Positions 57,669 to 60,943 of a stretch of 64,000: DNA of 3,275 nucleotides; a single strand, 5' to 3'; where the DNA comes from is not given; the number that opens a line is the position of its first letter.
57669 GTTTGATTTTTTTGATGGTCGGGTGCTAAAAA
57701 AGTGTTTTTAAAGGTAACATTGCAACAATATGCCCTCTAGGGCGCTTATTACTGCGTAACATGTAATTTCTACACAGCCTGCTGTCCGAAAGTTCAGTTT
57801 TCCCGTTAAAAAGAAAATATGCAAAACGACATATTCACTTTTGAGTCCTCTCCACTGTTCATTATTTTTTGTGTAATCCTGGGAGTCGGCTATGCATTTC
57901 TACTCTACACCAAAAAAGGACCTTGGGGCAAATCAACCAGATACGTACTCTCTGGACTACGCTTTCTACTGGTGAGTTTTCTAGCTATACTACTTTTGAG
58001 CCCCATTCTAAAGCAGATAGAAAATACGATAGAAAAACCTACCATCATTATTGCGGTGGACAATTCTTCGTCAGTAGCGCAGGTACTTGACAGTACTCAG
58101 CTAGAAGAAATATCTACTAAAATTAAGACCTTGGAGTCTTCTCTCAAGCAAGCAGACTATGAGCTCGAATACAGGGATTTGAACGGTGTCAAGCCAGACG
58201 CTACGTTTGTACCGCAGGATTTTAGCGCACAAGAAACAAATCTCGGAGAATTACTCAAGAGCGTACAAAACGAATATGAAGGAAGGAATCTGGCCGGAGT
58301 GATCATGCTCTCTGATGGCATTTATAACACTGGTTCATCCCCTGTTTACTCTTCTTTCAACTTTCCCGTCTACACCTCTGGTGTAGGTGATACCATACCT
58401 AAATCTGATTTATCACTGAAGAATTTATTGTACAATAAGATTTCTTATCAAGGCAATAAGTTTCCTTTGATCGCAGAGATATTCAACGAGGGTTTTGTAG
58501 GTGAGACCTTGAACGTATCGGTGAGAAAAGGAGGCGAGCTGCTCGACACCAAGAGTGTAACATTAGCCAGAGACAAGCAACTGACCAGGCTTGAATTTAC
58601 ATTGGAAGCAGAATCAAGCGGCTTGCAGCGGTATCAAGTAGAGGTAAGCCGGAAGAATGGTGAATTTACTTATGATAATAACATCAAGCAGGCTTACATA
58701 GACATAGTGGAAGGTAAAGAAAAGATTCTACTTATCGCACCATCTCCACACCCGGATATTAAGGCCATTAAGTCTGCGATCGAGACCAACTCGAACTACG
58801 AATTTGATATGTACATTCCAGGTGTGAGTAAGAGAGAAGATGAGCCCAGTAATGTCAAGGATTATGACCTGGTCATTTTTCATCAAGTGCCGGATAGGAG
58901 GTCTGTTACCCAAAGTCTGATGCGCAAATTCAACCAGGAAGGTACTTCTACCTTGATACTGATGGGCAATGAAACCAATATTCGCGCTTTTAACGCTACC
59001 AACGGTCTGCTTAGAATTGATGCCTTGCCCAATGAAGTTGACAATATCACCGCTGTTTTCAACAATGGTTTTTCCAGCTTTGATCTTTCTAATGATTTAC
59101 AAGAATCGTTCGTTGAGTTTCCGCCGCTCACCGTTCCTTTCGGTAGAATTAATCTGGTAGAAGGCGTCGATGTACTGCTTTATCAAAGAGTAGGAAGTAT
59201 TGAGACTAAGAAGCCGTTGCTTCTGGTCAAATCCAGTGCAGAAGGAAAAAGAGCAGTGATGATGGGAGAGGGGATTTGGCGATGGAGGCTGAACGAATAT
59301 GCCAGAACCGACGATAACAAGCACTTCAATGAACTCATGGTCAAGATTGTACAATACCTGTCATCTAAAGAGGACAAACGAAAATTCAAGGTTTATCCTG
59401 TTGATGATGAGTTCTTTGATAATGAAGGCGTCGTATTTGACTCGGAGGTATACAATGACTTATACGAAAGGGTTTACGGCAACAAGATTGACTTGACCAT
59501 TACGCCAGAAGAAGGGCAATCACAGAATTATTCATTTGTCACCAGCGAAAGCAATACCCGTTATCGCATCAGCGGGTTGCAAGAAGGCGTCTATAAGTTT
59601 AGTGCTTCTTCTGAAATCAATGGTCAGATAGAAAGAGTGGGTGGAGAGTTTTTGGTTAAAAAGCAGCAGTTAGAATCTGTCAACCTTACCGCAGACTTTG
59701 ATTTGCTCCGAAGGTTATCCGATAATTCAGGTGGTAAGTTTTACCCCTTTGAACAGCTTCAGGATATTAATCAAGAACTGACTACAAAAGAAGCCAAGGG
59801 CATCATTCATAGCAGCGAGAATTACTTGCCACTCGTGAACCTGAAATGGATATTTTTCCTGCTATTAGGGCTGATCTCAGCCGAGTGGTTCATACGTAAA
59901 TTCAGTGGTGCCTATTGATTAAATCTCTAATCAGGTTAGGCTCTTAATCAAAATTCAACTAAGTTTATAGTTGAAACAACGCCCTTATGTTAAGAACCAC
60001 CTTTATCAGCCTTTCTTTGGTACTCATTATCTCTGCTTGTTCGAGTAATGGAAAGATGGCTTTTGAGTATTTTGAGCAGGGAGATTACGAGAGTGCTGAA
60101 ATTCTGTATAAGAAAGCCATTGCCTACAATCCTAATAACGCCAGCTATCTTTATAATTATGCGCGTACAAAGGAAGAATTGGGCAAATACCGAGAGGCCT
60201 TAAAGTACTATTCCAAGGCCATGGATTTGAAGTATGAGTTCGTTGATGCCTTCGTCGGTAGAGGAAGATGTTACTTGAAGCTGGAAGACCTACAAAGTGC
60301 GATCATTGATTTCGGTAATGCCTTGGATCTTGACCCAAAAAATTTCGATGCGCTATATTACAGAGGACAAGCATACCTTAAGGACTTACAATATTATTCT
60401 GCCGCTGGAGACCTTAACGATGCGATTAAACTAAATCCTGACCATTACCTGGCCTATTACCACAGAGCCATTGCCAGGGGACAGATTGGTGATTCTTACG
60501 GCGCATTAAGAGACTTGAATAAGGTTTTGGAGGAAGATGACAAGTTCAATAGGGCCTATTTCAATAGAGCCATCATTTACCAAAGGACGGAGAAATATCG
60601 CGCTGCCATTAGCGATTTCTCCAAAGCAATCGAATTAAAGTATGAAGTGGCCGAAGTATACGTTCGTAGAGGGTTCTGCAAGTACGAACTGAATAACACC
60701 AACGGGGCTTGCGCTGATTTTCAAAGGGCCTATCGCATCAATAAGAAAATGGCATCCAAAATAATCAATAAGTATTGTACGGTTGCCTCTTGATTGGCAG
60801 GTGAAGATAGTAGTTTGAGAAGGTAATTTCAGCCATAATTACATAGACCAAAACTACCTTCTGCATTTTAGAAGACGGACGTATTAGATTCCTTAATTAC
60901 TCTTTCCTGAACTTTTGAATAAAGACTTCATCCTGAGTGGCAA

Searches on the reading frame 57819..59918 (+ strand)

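Call 87: search_protein_families(library=pfam, proteins=[window:57819-59918:+], max_evalue=1)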
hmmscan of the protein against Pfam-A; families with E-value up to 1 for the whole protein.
window:57819-59918:+ (699 aa): 2 families
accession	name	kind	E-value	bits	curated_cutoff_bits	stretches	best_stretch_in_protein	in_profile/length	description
PF06432.16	GPI2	-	0.023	14.8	24.4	1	11-77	70-133/270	Phosphatidylinositol N-acetylglucosaminyltransferase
PF13620.12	CarboxypepD_reg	-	0.074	13.9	32.3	0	561-599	19-57/82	Carboxypeptidase regulatory-like domain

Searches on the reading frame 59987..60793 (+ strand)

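Call 87: search_protein_families(library=pfam, proteins=[window:59987-60793:+], max_evalue=1)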
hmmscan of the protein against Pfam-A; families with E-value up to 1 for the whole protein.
window:59987-60793:+ (268 aa): 32 families (the best 25 are shown)
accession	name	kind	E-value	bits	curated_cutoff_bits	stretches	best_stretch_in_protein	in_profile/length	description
PF07719.23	TPR_2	-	2.5e-33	111.9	27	6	24-51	7-34/34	Tetratricopeptide repeat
PF00515.34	TPR_1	-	1.6e-32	110.4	27.8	7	189-217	2-30/34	Tetratricopeptide repeat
PF13414.12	TPR_11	-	1.7e-23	82.5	26.8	5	93-132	1-40/42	TPR repeat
PF13181.12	TPR_8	-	4.7e-23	79.8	25.7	5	189-218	2-31/34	Tetratricopeptide repeat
PF13431.12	TPR_17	-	1.8e-22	78.1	24.4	4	40-72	1-33/34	Tetratricopeptide repeat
PF13432.12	TPR_16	-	1.8e-20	73.5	32.7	6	59-119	4-64/65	Tetratricopeptide repeat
PF13371.12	TPR_9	-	2.1e-19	69.7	35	4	139-184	14-59/73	Tetratricopeptide repeat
PF13424.12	TPR_12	-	5.9e-15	55.7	30.1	2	20-82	5-75/77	Tetratricopeptide repeat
PF13174.12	TPR_6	-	2.6e-14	53.3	26.3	3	121-153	1-33/33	Tetratricopeptide repeat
PF14559.12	TPR_19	-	1.7e-13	51.1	25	3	29-76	2-49/68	Tetratricopeptide repeat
PF12895.13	ANAPC3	-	5.8e-11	42.9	27.2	2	31-107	2-77/82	Anaphase-promoting complex, cyclosome, subunit 3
PF13428.12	TPR_14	-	2.3e-10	40.5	23.5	4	25-60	8-43/44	Tetratricopeptide repeat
PF23914.1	TPR_CcmH_CycH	-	4.7e-10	39.9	42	1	30-79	99-148/158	Cytochrome c-type biogenesis protein H TPR domain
PF01239.28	PPTA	-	1.4e-06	28.1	29.5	2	110-129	9-28/32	Protein prenyltransferase alpha subunit repeat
PF25575.1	TPR_BSK1_C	-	2.8e-06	27.6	42.2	2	200-255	54-110/118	Serine/threonine-protein kinase BSK1-like, TPR repeats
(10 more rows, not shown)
